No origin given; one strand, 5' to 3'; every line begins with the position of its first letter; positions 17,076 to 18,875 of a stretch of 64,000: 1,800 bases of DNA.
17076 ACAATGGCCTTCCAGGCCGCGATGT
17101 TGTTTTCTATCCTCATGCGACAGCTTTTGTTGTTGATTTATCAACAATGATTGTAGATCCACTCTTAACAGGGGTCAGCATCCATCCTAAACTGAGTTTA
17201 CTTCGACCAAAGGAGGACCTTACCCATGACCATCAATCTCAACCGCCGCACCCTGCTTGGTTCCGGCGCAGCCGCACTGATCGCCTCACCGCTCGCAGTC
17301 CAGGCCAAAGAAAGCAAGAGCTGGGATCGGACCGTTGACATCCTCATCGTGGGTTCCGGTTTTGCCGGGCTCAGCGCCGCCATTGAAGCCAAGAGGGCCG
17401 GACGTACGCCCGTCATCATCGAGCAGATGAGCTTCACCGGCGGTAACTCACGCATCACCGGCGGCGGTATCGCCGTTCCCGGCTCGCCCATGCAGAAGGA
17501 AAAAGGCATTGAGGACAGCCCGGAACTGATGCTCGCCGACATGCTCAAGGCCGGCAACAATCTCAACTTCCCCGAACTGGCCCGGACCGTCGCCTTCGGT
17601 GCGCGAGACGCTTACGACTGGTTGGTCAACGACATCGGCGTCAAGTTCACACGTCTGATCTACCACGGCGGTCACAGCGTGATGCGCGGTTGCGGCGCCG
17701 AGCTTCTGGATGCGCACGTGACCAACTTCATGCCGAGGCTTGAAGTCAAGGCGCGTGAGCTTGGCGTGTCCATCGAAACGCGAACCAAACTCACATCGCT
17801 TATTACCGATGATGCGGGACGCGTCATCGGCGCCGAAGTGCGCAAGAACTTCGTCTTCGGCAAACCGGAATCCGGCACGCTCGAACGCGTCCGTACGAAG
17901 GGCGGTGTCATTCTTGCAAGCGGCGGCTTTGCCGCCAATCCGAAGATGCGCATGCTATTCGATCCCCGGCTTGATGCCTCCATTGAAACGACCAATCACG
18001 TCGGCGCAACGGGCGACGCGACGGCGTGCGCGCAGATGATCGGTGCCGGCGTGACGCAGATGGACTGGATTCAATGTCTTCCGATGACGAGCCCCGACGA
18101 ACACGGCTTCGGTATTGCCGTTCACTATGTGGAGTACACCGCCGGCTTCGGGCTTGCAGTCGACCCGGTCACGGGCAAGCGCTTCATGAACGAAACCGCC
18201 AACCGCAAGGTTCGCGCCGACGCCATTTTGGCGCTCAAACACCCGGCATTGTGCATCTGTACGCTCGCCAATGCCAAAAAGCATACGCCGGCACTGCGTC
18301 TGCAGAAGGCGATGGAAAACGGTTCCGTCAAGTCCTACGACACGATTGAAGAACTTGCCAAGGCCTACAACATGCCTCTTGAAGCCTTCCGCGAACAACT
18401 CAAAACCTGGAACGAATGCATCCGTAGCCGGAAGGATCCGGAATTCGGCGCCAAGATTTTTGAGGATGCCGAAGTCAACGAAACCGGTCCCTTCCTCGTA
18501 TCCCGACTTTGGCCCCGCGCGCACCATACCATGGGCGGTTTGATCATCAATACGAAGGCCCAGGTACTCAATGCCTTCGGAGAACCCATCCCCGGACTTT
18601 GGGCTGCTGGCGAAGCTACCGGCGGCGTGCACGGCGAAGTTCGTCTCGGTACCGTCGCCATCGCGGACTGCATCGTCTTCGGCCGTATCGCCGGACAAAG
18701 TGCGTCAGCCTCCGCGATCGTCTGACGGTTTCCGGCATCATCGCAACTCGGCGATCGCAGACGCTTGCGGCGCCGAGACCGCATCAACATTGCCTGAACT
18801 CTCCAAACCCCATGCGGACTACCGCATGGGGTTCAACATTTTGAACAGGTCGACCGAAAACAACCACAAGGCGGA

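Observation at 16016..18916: A ~2.9 kb lower-GC segment carrying a LysR regulator and a Tat-exported flavoprotein reductase, bounded by 51-bp direct repeats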

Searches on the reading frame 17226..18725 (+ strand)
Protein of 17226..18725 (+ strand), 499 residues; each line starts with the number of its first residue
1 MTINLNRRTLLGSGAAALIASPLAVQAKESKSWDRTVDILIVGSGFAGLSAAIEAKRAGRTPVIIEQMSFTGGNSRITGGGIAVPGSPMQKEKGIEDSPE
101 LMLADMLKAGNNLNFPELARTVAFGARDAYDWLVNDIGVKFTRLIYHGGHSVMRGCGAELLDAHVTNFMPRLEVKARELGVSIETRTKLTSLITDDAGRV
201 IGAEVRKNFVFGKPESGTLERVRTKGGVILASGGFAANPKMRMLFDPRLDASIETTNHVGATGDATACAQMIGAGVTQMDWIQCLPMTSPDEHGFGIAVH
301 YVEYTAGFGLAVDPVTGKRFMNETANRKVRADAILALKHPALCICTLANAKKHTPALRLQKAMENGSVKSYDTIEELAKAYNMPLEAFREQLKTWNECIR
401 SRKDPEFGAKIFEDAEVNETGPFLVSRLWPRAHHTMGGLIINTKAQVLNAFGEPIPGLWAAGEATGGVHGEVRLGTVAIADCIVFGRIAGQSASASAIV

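Call 8: search_protein_families(library=pfam, proteins=[window:17226-18725:+])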
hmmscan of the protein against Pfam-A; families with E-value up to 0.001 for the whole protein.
window:17226-18725:+ (499 aa): 8 families
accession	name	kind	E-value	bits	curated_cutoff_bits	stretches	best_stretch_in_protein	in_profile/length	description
PF00890.30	FAD_binding_2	-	4.9e-66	224.1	20.4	1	38-476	1-411/414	FAD binding domain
PF01266.30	DAO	-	6.2e-12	46.1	27.9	1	38-251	1-219/353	FAD dependent oxidoreductase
PF12831.13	FAD_oxidored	-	4.8e-08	33.2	27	1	38-86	1-47/416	FAD dependent oxidoreductase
PF03486.20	HI0933_like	-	2.7e-06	27.4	50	1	38-81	2-45/244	HI0933-like protein Rossmann domain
PF13450.12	NAD_binding_8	-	3.7e-06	27.6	21.9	1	41-76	1-36/68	NAD(P)-binding Rossmann-like domain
PF07992.20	Pyr_redox_2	-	5.7e-06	26.4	26.1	1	38-329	2-198/291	Pyridine nucleotide-disulphide oxidoreductase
PF01494.25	FAD_binding_3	-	5.9e-05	22.9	22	1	37-198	2-132/349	FAD binding domain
PF01946.23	Thi4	-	0.0003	20.5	26.2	0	36-81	17-61/235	Thi4 family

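Call 11: find_encoding_contigs(protein=window:17226-18725:+, flank=10000, max_places=10)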
Protein window:17226-18725:+ (499 aa): 22 contigs read that carry it; 10 places shown.
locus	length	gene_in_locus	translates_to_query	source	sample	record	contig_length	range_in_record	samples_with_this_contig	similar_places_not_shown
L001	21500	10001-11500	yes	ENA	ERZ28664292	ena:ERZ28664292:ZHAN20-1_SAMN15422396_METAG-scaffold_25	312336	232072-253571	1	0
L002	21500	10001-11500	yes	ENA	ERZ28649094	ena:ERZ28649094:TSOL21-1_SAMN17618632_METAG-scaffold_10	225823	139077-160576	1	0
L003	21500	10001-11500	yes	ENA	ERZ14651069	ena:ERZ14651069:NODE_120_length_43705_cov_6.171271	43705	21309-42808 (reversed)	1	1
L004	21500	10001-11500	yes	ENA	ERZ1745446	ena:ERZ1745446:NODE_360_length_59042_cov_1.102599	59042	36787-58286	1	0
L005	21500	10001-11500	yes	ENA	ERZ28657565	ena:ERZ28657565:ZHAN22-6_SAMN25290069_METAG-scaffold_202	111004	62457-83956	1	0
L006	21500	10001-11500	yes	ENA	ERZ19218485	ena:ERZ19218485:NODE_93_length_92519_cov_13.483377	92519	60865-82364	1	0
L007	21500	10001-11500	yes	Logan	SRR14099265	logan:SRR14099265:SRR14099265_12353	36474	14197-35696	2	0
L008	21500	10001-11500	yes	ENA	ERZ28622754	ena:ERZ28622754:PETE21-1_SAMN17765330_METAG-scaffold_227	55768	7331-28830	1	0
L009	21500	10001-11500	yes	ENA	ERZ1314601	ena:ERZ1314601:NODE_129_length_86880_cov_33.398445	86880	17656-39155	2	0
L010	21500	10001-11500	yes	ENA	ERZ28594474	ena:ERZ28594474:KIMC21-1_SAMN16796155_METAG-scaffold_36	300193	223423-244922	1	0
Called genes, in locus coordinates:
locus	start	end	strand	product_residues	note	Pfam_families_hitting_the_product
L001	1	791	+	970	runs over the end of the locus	PF02739:5_3_exonuc_N, PF01367:5_3_exonuc, PF01612:DNA_pol_A_exo1 (weak), PF22619:DNA_polI_exo1, PF00476:DNA_pol_A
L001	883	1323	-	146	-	PF03724:META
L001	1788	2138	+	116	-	PF04076:BOF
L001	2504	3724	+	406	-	-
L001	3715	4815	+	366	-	-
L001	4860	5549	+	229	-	-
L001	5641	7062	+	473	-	PF20891:DUF6844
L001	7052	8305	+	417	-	-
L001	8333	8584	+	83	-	PF14020:DUF4236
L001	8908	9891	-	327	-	PF00126:HTH_1, PF03466:LysR_substrate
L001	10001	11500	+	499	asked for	PF03486:HI0933_like (faint), PF00890:FAD_binding_2, PF01266:DAO, PF07992:Pyr_redox_2 (faint), PF12831:FAD_oxidored, PF13450:NAD_binding_8 (weak)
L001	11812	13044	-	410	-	PF00375:SDF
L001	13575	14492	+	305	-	PF02535:Zip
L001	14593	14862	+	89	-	PF02609:Exonuc_VII_S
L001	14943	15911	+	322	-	PF00348:polyprenyl_synt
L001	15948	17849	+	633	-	PF13292:DXP_synthase_N, PF00456:Transketolase_N (faint), PF00676:E1_dh (faint), PF02779:Transket_pyr, PF02780:Transketolase_C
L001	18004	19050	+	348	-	PF01565:FAD_binding_4, PF02873:MurB_C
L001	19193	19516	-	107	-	PF01649:Ribosomal_S20p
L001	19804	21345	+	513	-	PF03023:MurJ, PF13440:Polysacc_synt_3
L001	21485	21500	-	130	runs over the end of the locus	PF04076:BOF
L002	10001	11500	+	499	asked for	PF03486:HI0933_like (faint), PF00890:FAD_binding_2, PF01266:DAO, PF07992:Pyr_redox_2 (faint), PF12831:FAD_oxidored, PF13450:NAD_binding_8 (weak)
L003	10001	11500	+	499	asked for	PF03486:HI0933_like (faint), PF00890:FAD_binding_2, PF01266:DAO, PF07992:Pyr_redox_2 (faint), PF12831:FAD_oxidored, PF13450:NAD_binding_8 (weak)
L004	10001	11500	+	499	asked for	PF03486:HI0933_like (faint), PF00890:FAD_binding_2, PF01266:DAO, PF07992:Pyr_redox_2 (faint), PF12831:FAD_oxidored, PF13450:NAD_binding_8 (weak)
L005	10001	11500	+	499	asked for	PF03486:HI0933_like (faint), PF00890:FAD_binding_2, PF01266:DAO, PF07992:Pyr_redox_2 (faint), PF12831:FAD_oxidored, PF13450:NAD_binding_8 (weak)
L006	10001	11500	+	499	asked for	PF03486:HI0933_like (faint), PF00890:FAD_binding_2, PF01266:DAO, PF07992:Pyr_redox_2 (faint), PF12831:FAD_oxidored, PF13450:NAD_binding_8 (weak)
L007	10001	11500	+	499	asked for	PF03486:HI0933_like (faint), PF00890:FAD_binding_2, PF01266:DAO, PF07992:Pyr_redox_2 (faint), PF12831:FAD_oxidored, PF13450:NAD_binding_8 (weak)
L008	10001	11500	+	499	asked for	PF03486:HI0933_like (faint), PF00890:FAD_binding_2, PF01266:DAO, PF07992:Pyr_redox_2 (faint), PF12831:FAD_oxidored, PF13450:NAD_binding_8 (weak)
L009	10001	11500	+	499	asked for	PF03486:HI0933_like (faint), PF00890:FAD_binding_2, PF01266:DAO, PF07992:Pyr_redox_2 (faint), PF12831:FAD_oxidored, PF13450:NAD_binding_8 (weak)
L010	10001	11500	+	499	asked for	PF03486:HI0933_like (faint), PF00890:FAD_binding_2, PF01266:DAO, PF07992:Pyr_redox_2 (faint), PF12831:FAD_oxidored, PF13450:NAD_binding_8 (weak)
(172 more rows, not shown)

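Call 29: list_cluster_members(proteins=[window:17226-18725:+, window:16133-17116:-, window:19037-20269:-, window:11188-14100:+])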
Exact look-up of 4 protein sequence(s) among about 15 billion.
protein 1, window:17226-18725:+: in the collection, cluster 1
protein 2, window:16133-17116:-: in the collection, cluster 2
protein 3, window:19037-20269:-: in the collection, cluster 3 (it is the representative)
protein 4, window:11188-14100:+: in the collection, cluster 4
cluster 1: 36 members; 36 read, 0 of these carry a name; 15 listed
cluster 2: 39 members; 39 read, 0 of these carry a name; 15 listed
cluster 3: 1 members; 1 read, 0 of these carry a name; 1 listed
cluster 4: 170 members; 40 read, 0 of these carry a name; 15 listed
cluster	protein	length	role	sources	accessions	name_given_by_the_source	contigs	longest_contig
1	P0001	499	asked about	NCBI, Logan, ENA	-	-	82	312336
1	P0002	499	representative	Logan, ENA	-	-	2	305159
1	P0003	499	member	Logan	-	-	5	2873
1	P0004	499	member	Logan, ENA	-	-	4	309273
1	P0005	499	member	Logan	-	-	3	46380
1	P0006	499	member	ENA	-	-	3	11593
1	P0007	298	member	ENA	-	-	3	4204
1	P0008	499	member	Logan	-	-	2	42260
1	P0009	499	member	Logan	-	-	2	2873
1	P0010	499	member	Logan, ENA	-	-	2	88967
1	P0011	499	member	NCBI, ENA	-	-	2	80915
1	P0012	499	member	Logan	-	-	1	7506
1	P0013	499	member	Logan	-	-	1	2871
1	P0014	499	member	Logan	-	-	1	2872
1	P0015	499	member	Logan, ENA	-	-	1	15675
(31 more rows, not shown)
